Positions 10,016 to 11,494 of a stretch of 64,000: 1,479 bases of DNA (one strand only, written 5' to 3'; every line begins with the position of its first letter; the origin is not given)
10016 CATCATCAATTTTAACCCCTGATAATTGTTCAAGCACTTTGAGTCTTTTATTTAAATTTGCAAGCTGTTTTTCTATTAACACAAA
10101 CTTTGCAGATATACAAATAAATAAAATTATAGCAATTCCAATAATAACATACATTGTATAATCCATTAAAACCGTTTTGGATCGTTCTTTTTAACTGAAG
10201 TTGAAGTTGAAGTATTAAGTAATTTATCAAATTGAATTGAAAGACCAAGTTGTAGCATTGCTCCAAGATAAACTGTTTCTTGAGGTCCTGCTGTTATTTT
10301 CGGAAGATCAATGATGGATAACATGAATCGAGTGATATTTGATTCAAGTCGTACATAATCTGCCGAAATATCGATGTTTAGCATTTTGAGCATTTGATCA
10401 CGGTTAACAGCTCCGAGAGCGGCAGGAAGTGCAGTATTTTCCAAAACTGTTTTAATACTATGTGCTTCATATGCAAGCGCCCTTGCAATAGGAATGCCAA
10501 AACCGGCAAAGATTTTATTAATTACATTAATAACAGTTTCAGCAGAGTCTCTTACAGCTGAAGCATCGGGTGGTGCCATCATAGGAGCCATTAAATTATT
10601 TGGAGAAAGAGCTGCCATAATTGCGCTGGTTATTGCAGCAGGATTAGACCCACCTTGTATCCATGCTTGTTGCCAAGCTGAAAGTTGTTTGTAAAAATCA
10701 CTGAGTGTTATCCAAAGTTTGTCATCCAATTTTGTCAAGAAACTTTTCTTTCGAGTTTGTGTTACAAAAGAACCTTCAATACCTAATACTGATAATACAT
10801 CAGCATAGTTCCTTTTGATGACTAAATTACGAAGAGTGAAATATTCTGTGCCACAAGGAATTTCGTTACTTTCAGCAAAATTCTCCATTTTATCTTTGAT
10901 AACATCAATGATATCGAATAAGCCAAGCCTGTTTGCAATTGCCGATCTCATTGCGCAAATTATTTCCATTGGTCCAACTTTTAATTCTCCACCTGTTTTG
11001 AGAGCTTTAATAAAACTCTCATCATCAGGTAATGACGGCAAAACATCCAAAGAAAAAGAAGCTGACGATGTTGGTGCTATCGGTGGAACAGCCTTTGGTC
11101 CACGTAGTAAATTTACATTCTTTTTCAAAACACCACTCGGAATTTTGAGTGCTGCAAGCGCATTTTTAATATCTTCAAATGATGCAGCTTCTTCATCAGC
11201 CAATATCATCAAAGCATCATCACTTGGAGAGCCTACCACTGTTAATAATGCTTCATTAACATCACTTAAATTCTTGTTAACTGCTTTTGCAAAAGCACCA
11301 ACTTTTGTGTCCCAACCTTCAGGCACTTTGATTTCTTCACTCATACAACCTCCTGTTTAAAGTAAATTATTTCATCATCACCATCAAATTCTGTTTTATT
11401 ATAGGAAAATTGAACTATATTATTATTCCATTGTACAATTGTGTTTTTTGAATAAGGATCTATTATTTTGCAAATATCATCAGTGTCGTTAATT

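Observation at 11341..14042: vWA protein translationally coupled to a Ser/Thr-kinase/HxGH-nucleotidyltransferase fusion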

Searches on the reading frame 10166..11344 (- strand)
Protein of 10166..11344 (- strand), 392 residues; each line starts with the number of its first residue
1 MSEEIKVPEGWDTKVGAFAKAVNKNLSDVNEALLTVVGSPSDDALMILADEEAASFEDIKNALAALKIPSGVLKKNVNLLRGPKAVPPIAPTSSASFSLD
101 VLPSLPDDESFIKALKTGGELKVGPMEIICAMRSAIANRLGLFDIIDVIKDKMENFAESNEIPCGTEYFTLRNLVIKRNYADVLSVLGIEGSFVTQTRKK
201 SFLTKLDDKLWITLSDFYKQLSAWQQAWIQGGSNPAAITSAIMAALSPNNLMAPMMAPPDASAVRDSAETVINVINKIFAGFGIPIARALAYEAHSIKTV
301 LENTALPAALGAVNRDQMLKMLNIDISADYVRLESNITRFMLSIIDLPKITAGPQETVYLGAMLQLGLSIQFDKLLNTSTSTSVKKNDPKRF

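Call 3: search_protein_families(library=pfam, proteins=[window:10166-11344:-], max_evalue=0.1)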
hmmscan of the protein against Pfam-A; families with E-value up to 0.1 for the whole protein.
window:10166-11344:- (392 aa): 1 family
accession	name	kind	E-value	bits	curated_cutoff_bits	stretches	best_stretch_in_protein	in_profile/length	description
PF03735.19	ENT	-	0.077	13.5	28.5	0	178-215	10-46/71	ENT domain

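Call 4: search_protein_families(library=phrogs, proteins=[window:10166-11344:-], max_evalue=0.01)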
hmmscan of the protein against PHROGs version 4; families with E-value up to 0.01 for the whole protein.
window:10166-11344:- (392 aa): 0 families

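Call 44: search_protein_families(library=padloc, proteins=[window:10166-11344:-], max_evalue=0.01)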
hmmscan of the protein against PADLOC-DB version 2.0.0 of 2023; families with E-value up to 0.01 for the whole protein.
window:10166-11344:- (392 aa): 0 families

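Call 57: search_solved_structures(query=A4, max_evalue=10, show_alignments=2)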
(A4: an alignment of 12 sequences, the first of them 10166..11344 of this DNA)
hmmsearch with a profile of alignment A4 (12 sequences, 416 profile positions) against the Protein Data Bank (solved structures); distinct sequences matched with E-value up to 10: 5.
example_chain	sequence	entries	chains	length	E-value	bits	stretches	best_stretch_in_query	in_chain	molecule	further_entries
6uhi_A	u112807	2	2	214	0.14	14.3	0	323-350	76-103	Ryanodine receptor 1 chimera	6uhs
9nt3_D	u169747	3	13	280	0.85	11.7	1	229-285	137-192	Ancestral LacI Transcription Factor | LacI Transcription Factor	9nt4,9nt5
6e6a_B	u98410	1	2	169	1.3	11.1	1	12-87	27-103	Inclusion membrane protein A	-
2cp5_A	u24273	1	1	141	1.9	10.5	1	75-136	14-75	Restin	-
8eoz_B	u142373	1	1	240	6.4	8.8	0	112-167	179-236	C3HR3_4r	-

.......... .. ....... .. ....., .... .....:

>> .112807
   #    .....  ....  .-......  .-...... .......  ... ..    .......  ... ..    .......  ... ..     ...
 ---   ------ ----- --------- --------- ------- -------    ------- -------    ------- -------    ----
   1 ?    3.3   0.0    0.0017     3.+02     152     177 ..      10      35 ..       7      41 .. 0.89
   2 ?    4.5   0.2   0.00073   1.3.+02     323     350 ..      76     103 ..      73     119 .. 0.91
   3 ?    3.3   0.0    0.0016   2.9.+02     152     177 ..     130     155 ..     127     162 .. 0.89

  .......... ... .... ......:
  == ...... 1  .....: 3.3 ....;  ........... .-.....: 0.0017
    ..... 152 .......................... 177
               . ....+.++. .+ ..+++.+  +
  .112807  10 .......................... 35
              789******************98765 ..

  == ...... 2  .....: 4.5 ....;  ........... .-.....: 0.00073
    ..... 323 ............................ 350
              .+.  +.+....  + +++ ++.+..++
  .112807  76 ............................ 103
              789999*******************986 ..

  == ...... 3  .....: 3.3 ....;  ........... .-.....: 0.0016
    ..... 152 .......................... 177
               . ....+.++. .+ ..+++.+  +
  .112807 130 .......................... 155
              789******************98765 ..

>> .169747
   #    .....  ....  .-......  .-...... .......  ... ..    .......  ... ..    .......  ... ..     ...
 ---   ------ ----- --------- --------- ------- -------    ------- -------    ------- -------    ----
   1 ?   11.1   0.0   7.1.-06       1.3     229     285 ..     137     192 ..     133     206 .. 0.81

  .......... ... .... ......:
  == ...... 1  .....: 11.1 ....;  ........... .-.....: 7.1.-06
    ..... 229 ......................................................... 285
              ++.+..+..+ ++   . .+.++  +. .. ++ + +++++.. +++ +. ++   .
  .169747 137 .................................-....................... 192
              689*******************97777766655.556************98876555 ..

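Call 75: find_homologous_proteins(query=A4, max_evalue=0.001)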
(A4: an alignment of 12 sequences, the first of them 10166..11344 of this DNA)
Query A4 (12 sequences) (392 aa, profile of the alignment): 47 proteins with E <= 0.001 among 8000 candidates.
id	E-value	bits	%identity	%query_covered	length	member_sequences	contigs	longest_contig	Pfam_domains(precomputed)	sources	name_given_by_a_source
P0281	4.2e-153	528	100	100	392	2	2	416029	-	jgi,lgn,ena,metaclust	metaclust:\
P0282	1.7e-147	510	52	97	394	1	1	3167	-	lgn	-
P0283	1.8e-146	506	72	99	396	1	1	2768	-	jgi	jgi:hypothetical protein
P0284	4.6e-145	502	70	100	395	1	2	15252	-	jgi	jgi:hypothetical protein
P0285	7.0e-144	498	66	100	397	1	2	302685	-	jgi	jgi:hypothetical protein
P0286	9.4e-144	497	64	100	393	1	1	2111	-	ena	-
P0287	4.8e-143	495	45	94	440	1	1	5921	-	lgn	-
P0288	3.6e-141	489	46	97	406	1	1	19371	-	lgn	-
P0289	2.7e-139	483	53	95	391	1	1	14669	-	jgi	-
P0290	2.6e-138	480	60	97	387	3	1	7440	-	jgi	jgi:hypothetical protein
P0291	3.4e-138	479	50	97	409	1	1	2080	-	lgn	-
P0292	5.4e-137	475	51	95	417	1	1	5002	-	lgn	-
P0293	7.4e-137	475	60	98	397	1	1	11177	-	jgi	jgi:hypothetical protein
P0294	1.9e-136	473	47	97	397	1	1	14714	-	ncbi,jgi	jgi:hypothetical protein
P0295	9.5e-136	471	51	95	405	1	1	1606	-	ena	-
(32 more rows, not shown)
